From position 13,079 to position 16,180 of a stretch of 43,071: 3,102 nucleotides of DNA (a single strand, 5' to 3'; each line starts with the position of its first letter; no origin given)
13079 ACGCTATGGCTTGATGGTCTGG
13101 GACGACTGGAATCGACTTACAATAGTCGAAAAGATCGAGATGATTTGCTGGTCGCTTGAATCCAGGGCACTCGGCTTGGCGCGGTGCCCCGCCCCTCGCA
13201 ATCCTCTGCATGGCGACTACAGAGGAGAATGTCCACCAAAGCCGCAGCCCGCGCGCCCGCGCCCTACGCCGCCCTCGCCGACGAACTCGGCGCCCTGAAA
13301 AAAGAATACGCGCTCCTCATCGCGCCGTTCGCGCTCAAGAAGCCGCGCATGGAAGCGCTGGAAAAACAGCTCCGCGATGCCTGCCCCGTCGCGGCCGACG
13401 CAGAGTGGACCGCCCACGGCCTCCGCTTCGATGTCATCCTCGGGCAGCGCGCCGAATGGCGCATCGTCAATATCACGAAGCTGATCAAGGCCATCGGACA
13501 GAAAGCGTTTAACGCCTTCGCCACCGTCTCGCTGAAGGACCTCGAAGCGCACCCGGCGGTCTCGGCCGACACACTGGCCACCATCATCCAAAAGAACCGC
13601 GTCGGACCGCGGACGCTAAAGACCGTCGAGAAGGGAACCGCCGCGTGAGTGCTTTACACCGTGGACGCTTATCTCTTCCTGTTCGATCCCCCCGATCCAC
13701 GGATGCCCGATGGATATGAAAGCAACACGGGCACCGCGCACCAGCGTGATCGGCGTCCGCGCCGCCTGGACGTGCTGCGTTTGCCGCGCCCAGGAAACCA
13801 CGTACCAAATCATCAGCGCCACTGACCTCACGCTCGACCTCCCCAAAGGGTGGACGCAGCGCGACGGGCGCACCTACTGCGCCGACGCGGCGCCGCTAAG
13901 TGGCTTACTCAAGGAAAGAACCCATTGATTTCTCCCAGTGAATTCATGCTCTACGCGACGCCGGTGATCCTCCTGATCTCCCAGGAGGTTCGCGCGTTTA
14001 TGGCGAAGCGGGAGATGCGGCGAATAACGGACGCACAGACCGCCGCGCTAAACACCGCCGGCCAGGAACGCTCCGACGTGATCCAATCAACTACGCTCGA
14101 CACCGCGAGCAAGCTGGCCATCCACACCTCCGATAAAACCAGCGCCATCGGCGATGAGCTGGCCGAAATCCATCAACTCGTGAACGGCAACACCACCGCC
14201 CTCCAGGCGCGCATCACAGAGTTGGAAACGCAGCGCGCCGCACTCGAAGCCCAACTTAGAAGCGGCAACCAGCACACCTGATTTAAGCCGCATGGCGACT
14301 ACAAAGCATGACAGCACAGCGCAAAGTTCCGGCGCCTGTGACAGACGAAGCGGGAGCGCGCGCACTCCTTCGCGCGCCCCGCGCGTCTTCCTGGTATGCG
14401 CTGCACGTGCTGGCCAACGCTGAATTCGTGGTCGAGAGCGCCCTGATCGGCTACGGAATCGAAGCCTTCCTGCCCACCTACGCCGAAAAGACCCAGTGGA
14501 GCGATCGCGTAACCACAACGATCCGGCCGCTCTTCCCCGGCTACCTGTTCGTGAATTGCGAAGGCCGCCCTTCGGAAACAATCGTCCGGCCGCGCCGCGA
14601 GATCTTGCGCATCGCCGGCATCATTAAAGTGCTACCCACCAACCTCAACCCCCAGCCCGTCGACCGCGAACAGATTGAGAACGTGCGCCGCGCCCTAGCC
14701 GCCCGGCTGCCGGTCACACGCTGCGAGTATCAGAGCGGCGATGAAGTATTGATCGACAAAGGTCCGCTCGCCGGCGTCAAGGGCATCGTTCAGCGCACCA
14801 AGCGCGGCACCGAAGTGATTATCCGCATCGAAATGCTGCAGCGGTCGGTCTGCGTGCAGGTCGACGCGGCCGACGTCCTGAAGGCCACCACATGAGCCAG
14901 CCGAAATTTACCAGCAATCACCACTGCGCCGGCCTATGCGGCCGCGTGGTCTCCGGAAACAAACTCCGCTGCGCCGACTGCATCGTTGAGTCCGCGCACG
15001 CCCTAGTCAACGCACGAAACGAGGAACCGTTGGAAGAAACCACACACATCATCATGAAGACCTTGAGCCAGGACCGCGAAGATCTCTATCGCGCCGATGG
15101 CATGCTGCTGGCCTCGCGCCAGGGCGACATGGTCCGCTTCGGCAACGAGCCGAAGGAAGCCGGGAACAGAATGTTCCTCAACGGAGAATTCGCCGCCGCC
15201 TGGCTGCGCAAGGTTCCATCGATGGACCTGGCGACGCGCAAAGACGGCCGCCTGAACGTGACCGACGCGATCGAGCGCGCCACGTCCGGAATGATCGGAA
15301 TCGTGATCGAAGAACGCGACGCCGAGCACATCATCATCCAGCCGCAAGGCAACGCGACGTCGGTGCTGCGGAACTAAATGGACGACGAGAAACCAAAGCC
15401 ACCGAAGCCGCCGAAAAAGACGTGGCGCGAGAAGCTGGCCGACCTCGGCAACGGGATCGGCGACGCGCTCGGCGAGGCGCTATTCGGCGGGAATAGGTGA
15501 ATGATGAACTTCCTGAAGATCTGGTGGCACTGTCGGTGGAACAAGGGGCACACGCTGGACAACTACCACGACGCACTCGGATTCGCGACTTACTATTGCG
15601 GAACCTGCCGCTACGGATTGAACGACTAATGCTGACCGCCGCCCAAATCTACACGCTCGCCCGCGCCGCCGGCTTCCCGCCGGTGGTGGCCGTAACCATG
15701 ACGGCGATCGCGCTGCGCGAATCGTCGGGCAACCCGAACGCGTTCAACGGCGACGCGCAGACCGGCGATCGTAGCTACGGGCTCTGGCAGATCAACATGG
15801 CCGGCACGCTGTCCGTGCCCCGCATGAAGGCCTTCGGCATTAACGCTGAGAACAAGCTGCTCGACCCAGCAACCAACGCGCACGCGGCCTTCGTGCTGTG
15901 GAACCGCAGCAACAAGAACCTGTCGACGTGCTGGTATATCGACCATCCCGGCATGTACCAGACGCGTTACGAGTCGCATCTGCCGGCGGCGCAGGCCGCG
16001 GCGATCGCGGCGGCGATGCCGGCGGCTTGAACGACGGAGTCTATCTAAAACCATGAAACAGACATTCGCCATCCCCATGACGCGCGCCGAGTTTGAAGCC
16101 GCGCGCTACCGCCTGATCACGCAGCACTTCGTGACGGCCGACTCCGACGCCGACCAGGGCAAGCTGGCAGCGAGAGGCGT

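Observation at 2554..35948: Strand-specific motif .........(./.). recurs six times, mostly 15-25 nt upstream of start codons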

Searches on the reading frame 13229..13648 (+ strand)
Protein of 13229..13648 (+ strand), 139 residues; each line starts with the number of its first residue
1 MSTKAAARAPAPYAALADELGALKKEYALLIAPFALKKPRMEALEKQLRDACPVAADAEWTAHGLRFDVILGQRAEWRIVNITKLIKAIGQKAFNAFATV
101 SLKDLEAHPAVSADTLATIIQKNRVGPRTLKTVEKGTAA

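Call 7: search_protein_families(library=pfam, max_evalue=0.01, proteins=[window:13229-13648:+])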
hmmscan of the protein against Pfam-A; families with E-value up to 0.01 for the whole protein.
window:13229-13648:+ (139 aa): 1 family
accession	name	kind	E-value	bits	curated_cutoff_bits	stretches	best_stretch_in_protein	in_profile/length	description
PF18376.6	MDD_C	-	0.0024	18.1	23.2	1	82-134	41-93/186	Mevalonate 5-diphosphate decarboxylase C-terminal domain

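Call 24: search_protein_families(library=phrogs, max_evalue=0.001, proteins=[window:13229-13648:+])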
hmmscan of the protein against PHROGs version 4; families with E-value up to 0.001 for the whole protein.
window:13229-13648:+ (139 aa): 0 families

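Call 45: search_protein_families(library=ncbifam, max_evalue=0.01, proteins=[window:13229-13648:+])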
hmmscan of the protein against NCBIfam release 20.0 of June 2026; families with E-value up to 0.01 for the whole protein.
window:13229-13648:+ (139 aa): 0 families

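Call 85: search_solved_structures(query=window:13229-13648:+, max_evalue=1)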
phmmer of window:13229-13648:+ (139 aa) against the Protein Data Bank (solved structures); distinct sequences matched with E-value up to 1: 0.

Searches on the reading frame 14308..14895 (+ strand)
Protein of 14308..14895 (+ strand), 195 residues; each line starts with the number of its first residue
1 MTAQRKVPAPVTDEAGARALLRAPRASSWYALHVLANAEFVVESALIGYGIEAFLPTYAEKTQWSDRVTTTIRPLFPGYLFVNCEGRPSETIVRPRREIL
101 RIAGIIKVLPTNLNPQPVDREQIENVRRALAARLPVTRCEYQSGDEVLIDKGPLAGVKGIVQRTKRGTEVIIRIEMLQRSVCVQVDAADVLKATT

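Call 7: search_protein_families(library=pfam, max_evalue=0.01, proteins=[window:14308-14895:+])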
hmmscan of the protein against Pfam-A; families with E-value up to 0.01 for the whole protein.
window:14308-14895:+ (195 aa): 1 family
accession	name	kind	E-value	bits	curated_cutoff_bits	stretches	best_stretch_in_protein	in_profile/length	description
PF02357.24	NusG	-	2.3e-14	54.1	22.2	1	28-126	2-92/93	Transcription termination factor nusG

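Call 9: search_dna_similar(query=window:14308-14895:+, collection=phages, mode=protein, max_rows=30)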
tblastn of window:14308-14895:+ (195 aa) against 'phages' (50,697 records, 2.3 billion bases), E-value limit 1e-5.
Records with a match: 2; places in all: 2; records where one place covers at least 80% of the query: 0.
Best place of each record, by identity: <60% 2.
By first word of the organism name: Bacteriophage 2.
By host as written in the record: - 2.
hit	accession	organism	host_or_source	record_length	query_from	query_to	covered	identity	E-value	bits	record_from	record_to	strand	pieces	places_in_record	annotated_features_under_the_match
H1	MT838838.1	Bacteriophage sp.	human fecal samples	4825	29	177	76%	27.9%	4e-6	52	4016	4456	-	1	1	record has no annotation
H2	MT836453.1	Bacteriophage sp.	human fecal samples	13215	29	177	76%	27.9%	8e-6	51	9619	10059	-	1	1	record has no annotation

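Call 12: find_related_loci(query=window:14308-14895:+, collection=viral_contigs, flank=10000)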
Query window:14308-14895:+ (195 aa) in viral_contigs; peptide patterns used: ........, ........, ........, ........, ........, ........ (x = any residue, [..] = any of these).
5 stretches matched a pattern, but none encodes a relative of the query by tblastn (E <= 1e-3).

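Call 13: find_homologous_proteins(query=window:14308-14895:+, max_evalue=0.001)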
Query window:14308-14895:+ (195 aa): 99 proteins with E <= 0.001 among 654 candidates.
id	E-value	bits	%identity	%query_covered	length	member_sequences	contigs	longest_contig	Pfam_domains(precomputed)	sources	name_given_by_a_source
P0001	4.9e-122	422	100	100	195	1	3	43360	PF02357.25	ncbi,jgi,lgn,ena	ncbi:MAG TPA: transcription termination/antitermination NusG family protein [Casimicrobiaceae bacter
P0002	7.3e-100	350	86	100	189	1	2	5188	PF02357.25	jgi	jgi:transcription antitermination factor NusG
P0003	4.6e-98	344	83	100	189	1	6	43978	PF02357.25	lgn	-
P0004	5.4e-97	341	83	99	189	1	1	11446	PF02357.25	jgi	jgi:transcription antitermination factor NusG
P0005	4.1e-91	322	81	100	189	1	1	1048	PF02357.25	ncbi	-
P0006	8.3e-87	308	76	100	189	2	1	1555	PF02357.25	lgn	-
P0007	1.0e-86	307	77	100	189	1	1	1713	PF02357.25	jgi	jgi:transcriptional antiterminator RfaH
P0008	6.2e-82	292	75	99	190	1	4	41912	PF02357.25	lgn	-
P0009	1.4e-81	291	87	82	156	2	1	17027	PF02357.25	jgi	jgi:transcriptional antiterminator RfaH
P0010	1.3e-76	274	69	99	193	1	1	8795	PF02357.25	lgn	-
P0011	4.3e-76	273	69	99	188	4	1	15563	PF02357.25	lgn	-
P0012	1.6e-75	271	81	82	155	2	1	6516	PF02357.25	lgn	-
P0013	1.8e-75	271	68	99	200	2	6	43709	PF02357.25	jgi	jgi:transcription antitermination factor NusG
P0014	4.8e-72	260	68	100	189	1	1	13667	PF02357.25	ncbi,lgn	-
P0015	8.8e-66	239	77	76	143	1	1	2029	PF02357.25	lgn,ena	-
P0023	4.9e-61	224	64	84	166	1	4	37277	PF02357.25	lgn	-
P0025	1.3e-59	219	55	99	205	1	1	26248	PF02357.25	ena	-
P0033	4.5e-55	204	55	98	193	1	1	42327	PF02357.25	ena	-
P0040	1.4e-45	173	49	98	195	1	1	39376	PF02357.25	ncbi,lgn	ncbi:MAG: UpxY family transcription antiterminator [Pseudomonadota bacterium]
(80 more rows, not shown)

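Call 14: find_encoding_contigs(protein=P0003, flank=10000, max_places=2)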
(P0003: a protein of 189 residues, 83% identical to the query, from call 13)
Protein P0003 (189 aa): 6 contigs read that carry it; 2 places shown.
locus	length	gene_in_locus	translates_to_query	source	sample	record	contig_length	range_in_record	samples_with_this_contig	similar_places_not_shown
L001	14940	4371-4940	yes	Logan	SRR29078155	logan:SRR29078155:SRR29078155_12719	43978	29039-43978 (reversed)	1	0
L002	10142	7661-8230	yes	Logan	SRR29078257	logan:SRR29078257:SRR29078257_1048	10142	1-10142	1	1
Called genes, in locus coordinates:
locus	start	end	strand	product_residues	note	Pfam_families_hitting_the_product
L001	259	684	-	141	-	-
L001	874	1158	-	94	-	-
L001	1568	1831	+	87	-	-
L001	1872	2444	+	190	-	PF04542:Sigma70_r2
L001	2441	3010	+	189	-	PF04542:Sigma70_r2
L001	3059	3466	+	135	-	-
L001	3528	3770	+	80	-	-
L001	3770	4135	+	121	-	-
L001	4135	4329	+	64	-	-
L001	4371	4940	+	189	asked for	PF02357:NusG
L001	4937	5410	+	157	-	-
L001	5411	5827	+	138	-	PF18896:SLT_3, PF01464:SLT (weak)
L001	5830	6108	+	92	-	-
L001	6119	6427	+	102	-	-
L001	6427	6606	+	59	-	-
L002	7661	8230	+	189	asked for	PF02357:NusG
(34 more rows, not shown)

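Call 15: find_encoding_contigs(protein=P0008, flank=10000, max_places=2)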
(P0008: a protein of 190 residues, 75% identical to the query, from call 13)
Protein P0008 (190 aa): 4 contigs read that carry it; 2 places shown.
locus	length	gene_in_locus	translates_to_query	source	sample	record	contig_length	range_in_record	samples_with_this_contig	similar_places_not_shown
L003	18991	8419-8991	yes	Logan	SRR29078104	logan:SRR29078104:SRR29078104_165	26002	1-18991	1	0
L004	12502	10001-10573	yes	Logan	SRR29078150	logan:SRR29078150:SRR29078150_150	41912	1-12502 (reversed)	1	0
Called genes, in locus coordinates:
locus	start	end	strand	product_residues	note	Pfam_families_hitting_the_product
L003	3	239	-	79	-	?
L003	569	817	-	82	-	-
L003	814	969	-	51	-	-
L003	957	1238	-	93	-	-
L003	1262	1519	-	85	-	-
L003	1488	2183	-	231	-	PF13392:HNH_3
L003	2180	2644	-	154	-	-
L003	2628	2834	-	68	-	-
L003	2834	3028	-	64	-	-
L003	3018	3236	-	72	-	-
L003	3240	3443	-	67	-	-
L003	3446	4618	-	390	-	-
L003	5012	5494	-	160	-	-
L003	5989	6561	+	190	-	PF04542:Sigma70_r2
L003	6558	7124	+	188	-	PF04542:Sigma70_r2, PF04545:Sigma70_r4 (weak)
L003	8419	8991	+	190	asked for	PF02357:NusG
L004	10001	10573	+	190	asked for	PF02357:NusG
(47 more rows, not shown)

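Call 16: find_encoding_contigs(protein=P0013, flank=10000, max_places=2)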
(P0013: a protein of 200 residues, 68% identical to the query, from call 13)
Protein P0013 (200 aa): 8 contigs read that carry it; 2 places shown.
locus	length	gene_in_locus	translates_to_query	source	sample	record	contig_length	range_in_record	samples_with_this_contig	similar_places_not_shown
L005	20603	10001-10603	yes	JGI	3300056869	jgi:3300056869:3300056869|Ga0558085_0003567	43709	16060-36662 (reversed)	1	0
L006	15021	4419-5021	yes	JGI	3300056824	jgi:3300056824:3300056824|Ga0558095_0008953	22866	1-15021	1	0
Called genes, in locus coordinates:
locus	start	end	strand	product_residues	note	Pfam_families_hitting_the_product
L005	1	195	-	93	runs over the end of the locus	-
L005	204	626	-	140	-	-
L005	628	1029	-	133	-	-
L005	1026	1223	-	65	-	-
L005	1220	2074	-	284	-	-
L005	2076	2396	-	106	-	-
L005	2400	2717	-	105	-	-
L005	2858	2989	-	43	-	-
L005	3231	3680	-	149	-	-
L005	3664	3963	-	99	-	-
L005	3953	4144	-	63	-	-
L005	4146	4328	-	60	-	-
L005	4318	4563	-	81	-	-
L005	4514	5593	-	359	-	-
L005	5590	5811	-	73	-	-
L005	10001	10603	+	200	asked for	PF02357:NusG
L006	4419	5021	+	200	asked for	PF02357:NusG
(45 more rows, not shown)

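Call 18: find_encoding_contigs(protein=P0033, flank=10000, max_places=1)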
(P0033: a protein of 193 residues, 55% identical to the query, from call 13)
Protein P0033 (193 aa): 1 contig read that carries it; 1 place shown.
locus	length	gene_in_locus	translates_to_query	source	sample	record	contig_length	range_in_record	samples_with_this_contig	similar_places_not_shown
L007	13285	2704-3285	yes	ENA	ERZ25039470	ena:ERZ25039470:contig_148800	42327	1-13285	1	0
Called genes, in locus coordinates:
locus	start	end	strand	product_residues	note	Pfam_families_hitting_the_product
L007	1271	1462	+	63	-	-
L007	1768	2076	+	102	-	-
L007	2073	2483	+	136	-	-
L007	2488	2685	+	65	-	-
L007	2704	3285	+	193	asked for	PF02357:NusG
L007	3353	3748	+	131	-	PF01464:SLT (weak), PF18896:SLT_3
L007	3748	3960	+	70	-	-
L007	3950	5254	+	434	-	PF02195:ParB_N, PF01555:N6_N4_Mtase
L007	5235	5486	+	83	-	-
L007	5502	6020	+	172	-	-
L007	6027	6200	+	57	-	-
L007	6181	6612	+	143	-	-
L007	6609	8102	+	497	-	-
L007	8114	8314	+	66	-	-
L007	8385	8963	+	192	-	-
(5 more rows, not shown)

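Call 19: find_encoding_contigs(protein=P0040, flank=10000, max_places=1)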
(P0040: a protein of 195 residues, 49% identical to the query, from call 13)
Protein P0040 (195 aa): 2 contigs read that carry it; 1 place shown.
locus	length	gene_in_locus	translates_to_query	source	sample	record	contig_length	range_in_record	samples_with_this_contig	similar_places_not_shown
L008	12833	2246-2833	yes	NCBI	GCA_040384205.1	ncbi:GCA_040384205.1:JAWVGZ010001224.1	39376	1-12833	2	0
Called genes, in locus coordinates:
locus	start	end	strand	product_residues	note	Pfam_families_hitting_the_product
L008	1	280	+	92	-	?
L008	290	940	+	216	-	PF04542:Sigma70_r2, PF04545:Sigma70_r4 (weak), PF08281:Sigma70_r4_2 (weak)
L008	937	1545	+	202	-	PF04542:Sigma70_r2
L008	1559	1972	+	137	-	-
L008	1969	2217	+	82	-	-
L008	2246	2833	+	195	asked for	PF02357:NusG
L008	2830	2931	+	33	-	-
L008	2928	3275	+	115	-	-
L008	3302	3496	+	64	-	-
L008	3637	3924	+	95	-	-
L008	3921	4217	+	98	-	-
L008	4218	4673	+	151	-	-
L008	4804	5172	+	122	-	-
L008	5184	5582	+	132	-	-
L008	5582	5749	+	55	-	-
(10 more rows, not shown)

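Call 20: find_encoding_contigs(protein=P0023, flank=10000, max_places=1)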
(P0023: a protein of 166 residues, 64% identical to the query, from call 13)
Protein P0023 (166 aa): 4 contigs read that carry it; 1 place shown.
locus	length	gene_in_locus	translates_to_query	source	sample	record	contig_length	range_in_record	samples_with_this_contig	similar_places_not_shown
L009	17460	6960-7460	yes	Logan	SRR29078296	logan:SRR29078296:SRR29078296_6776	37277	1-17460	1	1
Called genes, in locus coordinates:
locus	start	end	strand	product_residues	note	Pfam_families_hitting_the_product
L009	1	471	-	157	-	?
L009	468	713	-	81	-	-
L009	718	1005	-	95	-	-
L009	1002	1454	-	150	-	-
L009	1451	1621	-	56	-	-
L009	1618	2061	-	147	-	-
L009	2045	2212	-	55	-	-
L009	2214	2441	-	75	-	-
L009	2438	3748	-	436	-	-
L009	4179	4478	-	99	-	-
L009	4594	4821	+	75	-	-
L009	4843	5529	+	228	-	PF04542:Sigma70_r2, PF08281:Sigma70_r4_2 (faint)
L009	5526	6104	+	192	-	PF04542:Sigma70_r2, PF04545:Sigma70_r4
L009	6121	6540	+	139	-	-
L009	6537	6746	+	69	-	-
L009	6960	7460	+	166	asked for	PF02357:NusG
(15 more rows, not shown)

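Call 21: find_encoding_contigs(protein=P0025, flank=10000, max_places=1)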
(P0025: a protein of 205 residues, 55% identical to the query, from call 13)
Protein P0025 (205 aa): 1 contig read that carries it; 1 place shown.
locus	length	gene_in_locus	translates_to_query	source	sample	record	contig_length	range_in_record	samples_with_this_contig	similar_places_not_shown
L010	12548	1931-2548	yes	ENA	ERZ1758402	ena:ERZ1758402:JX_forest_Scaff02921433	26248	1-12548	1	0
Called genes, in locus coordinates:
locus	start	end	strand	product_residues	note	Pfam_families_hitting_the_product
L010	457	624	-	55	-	-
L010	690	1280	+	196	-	PF04542:Sigma70_r2, PF04545:Sigma70_r4 (weak)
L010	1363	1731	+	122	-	-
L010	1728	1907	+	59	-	-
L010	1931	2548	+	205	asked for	PF02357:NusG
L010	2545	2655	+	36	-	-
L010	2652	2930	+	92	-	-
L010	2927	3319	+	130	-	PF01464:SLT (weak), PF18896:SLT_3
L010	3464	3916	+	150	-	-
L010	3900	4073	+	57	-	-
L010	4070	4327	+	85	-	-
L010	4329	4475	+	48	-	-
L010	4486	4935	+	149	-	-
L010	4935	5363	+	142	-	-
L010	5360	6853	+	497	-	-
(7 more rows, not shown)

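Call 31: find_related_loci(query=A1, collection=viral_contigs, flank=10000)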
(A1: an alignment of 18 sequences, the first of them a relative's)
Query A1 (195 aa) in viral_contigs; peptide patterns used: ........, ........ (x = any residue, [..] = any of these).
47 stretches matched a pattern; 34 encode a relative of the query (tblastn E <= 1e-3); 34 distinct loci.
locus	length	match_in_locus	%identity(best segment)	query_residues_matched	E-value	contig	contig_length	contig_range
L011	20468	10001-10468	56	29-191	3e-56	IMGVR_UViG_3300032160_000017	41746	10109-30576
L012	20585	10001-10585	42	3-192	6e-46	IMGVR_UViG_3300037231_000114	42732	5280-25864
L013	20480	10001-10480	45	27-192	7e-46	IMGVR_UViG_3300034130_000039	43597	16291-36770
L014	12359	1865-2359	43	23-193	8e-41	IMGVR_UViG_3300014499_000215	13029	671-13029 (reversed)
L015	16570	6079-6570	43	28-195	5e-38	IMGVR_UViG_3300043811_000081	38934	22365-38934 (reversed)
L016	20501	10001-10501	38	18-194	7e-33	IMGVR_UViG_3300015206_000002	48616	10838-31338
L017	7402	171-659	37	23-192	7e-33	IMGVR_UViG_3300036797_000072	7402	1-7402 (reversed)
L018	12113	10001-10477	36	28-190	3e-30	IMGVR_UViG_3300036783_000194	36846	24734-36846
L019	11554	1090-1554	38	26-193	8e-30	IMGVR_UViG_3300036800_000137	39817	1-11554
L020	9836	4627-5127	37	26-194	1e-27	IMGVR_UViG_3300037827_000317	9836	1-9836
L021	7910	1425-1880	29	17-171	2e-12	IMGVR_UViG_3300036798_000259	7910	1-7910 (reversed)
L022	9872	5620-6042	32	29-171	3e-12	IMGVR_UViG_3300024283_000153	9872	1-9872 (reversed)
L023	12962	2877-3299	32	29-171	3e-12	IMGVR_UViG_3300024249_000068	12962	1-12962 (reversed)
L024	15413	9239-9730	29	28-193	9e-11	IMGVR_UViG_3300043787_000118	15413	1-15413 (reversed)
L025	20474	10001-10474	28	26-185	9e-10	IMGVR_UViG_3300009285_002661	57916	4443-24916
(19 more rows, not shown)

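Call 32: find_related_loci(query=A1, collection=genome_contigs, flank=10000)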
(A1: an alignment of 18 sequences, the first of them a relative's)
Query A1 (195 aa) in genome_contigs; peptide patterns used: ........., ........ (x = any residue, [..] = any of these).
361 stretches matched a pattern; 293 encode a relative of the query (tblastn E <= 1e-3); the best 80 are kept; 80 distinct loci.
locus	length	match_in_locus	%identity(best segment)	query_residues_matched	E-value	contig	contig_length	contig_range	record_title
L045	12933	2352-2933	52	1-194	3e-57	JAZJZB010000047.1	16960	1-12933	MAG: Pseudomonadota bacterium isolate ADI_H2L1_1_122_18_3-bin006 ADIH2L11_B006_0_000000000047, whole genome shotgun sequ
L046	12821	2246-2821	49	1-192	5e-52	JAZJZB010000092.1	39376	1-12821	MAG: Pseudomonadota bacterium isolate ADI_H2L1_1_122_18_3-bin006 ADIH2L11_B006_0_000000000092, whole genome shotgun sequ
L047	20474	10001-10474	34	29-190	7e-31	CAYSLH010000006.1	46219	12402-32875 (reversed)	MAG TPA_asm: uncultured Myxococcales bacterium isolate SRP163575_co1_108 genome assembly, contig: NODE_1411_length_46219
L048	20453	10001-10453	38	29-185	3e-30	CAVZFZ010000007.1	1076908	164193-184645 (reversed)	MAG: Bryobacterales bacterium isolate MFD05521.bin.2.108 genome assembly, contig: contig_35650, whole genome shotgun seq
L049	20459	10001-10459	38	28-186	2e-29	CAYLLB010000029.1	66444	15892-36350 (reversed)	MAG TPA_asm: uncultured Solibacteraceae bacterium isolate SRP167436_co1_335 genome assembly, contig: NODE_448_length_664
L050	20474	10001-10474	38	29-190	9e-28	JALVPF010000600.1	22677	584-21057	MAG: Myxococcales bacterium isolate A3_metabat1_scaf2bin.099 A3_NODE_938_length_22677_cov_2.407894, whole genome shotgun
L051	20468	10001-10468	37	29-190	8e-27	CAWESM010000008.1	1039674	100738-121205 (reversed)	MAG: Terriglobia bacterium isolate MFD03346.bin.2.72 genome assembly, contig: contig_9349, whole genome shotgun sequence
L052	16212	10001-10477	37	26-190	1e-26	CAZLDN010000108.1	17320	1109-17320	MAG TPA_asm: uncultured Candidatus Solibacter sp. isolate ERP113451_co1_169 genome assembly, contig: NODE_3806_length_17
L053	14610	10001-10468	37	29-190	3e-26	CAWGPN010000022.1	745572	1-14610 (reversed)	MAG: uncultured Acidobacteriota bacterium isolate MFD05502.bin.2.71 genome assembly, contig: contig_7701, whole genome s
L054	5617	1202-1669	35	28-186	1e-26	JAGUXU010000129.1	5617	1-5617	MAG: Candidatus Omnitrophota bacterium isolate DeMMO4_7 c_000000000473, whole genome shotgun sequence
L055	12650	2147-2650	34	12-187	2e-26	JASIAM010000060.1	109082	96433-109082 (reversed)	MAG: Bryobacteraceae bacterium isolate JOPF335 JOPF_N102_contig_11944, whole genome shotgun sequence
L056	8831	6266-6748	37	27-190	2e-25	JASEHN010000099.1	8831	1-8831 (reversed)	MAG: Thermodesulfobacteriota bacterium isolate Yes70-24 NODE_3541_length_8831_cov_5.277689, whole genome shotgun sequenc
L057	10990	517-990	34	26-186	2e-25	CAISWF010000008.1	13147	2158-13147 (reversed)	MAG: Candidatus Omnitrophica bacterium isolate E3_bin-509 genome assembly, contig: bin-509:008/171, whole genome shotgun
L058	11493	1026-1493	35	28-186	4e-25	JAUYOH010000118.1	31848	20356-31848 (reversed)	MAG: Candidatus Omnitrophota bacterium isolate C4_maxbin.042 C4_k141_596415, whole genome shotgun sequence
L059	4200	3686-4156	36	29-191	5e-25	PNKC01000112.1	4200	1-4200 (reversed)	MAG: Anaerolinea sp. isolate PR.017 PR_1006157_4200, whole genome shotgun sequence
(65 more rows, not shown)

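Call 45: search_protein_families(library=ncbifam, max_evalue=0.01, proteins=[window:14308-14895:+])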
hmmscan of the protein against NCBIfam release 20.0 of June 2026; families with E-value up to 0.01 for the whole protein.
window:14308-14895:+ (195 aa): 6 families
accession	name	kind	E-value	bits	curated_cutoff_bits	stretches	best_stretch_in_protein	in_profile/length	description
NF033644.1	antiterm_UpxY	subfamily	7.3e-27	94.4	100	1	29-188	1-162/164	UpxY family transcription antiterminator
NF033641.1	antiterm_LoaP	exception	5.5e-17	62.4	125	1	29-185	1-159/166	antiterminator LoaP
TIGR01955.1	RfaH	equivalog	8.3e-15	55.1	144.5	1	29-190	1-158/159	transcription/translation regulatory transformer protein RfaH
NF006534.0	PRK09014.1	equivalog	1.3e-10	41.4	124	1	28-190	3-159/162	transcription/translation regulatory transformer protein RfaH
TIGR00922.1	nusG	equivalog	3e-08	33.7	135.7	1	66-191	47-170/172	transcription termination/antitermination protein NusG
TIGR01956.2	NusG_myco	equivalog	0.0014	18.2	150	0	139-190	184-236/239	transcription termination/antitermination protein NusG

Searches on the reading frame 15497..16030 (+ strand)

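Call 7: search_protein_families(library=pfam, max_evalue=0.01, proteins=[window:15497-16030:+])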
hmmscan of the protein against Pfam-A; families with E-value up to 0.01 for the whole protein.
window:15497-16030:+ (177 aa): 3 families
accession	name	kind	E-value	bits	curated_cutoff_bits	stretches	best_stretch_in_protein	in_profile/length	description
PF18896.5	SLT_3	-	1.1e-15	58.2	27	1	53-138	2-81/89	Lysozyme like domain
PF01464.25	SLT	-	7.2e-09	35.7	21.3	1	66-143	15-84/117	Transglycosylase SLT domain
PF18013.6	Phage_lysozyme2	-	1.7e-05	25.5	28.2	1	47-105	2-59/140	Phage tail lysozyme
